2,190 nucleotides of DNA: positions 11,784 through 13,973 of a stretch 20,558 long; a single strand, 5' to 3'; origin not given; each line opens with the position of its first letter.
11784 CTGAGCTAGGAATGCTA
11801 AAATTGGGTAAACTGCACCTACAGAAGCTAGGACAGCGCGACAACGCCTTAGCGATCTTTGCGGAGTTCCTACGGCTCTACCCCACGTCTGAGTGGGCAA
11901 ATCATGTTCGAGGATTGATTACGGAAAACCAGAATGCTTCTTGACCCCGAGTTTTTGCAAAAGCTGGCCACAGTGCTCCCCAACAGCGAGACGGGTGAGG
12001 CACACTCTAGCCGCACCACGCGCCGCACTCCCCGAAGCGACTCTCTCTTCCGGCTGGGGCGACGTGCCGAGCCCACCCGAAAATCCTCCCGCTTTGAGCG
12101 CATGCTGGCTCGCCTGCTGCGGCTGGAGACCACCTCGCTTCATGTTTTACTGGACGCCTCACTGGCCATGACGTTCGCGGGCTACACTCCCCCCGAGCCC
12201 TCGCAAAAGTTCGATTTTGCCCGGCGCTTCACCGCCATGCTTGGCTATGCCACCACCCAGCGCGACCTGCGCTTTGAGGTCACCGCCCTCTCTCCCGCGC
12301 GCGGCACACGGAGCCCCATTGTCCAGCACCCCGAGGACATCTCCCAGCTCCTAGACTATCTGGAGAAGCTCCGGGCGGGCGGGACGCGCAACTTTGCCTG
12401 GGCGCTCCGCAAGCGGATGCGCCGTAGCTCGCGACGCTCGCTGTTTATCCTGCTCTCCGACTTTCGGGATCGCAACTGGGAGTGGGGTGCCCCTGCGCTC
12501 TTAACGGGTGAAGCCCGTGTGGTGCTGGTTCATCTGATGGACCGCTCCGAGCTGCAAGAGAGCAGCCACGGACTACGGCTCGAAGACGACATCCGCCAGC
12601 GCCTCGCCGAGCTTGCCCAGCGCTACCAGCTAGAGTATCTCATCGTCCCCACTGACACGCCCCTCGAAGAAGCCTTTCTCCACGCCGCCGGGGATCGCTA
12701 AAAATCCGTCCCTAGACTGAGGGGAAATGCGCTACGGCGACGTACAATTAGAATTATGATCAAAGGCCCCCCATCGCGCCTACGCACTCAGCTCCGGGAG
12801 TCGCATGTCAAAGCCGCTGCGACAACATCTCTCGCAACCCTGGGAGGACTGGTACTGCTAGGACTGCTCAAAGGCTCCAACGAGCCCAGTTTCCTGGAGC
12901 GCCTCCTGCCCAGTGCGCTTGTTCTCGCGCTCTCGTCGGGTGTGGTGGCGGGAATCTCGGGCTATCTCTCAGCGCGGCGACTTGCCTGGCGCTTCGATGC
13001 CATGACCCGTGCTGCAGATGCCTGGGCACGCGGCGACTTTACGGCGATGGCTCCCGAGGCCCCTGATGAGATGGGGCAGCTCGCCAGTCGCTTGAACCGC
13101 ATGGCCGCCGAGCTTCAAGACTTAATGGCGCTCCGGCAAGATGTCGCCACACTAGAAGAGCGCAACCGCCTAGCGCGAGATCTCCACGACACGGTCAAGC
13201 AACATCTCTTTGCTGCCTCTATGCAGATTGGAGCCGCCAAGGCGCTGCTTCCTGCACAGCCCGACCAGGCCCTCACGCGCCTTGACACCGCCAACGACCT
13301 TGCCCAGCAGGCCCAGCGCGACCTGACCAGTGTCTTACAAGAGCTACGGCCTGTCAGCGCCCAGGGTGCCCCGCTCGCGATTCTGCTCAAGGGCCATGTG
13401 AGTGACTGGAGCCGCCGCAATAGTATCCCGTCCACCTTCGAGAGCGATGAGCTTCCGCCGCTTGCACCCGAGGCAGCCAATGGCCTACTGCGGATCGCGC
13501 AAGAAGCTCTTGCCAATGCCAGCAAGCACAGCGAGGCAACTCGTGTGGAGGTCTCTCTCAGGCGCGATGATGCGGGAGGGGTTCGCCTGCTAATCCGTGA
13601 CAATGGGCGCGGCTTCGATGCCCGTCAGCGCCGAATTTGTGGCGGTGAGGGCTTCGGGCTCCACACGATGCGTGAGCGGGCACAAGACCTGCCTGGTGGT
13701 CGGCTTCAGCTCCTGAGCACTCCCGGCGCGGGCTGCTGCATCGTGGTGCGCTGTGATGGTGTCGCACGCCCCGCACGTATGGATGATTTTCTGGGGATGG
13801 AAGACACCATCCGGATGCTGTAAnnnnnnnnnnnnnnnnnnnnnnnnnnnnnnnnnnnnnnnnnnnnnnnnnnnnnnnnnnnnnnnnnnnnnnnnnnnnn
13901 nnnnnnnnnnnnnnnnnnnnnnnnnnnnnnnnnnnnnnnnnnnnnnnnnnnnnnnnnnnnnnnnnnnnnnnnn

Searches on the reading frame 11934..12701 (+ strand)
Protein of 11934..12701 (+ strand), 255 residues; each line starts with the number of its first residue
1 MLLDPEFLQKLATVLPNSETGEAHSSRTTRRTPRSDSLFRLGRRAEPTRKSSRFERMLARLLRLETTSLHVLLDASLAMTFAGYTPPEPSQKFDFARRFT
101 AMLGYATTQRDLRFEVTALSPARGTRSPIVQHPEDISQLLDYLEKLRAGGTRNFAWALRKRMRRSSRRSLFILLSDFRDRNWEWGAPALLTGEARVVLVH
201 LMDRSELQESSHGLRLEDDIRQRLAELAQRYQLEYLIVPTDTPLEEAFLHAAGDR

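Call 58: search_protein_families(library=pfam, proteins=[window:11934-12701:+], max_evalue=0.0001)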
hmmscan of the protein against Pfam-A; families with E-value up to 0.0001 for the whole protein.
window:11934-12701:+ (255 aa): 1 family
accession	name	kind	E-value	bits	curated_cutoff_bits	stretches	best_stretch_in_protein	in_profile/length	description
PF01882.25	DUF58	-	9.1e-09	35.3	23.4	1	69-212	38-179/216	Protein of unknown function DUF58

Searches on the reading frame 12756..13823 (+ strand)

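Call 58: search_protein_families(library=pfam, proteins=[window:12756-13823:+], max_evalue=0.0001)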
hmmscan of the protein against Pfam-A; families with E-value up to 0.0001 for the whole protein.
window:12756-13823:+ (355 aa): 4 families
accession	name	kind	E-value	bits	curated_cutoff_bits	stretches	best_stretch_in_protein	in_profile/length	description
PF07730.19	HisKA_3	-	1.1e-18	68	24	1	135-200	1-66/68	Histidine kinase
PF02518.31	HATPase_c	-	1.9e-14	54.5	26.4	1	242-332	4-106/111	Histidine kinase-, DNA gyrase B-, and HSP90-like ATPase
PF00672.30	HAMP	-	5.8e-07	30.2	25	1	74-122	4-53/53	HAMP domain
PF13581.12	HATPase_c_2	-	1.5e-05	25.4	27.4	1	236-308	24-108/127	Histidine kinase-like ATPase domain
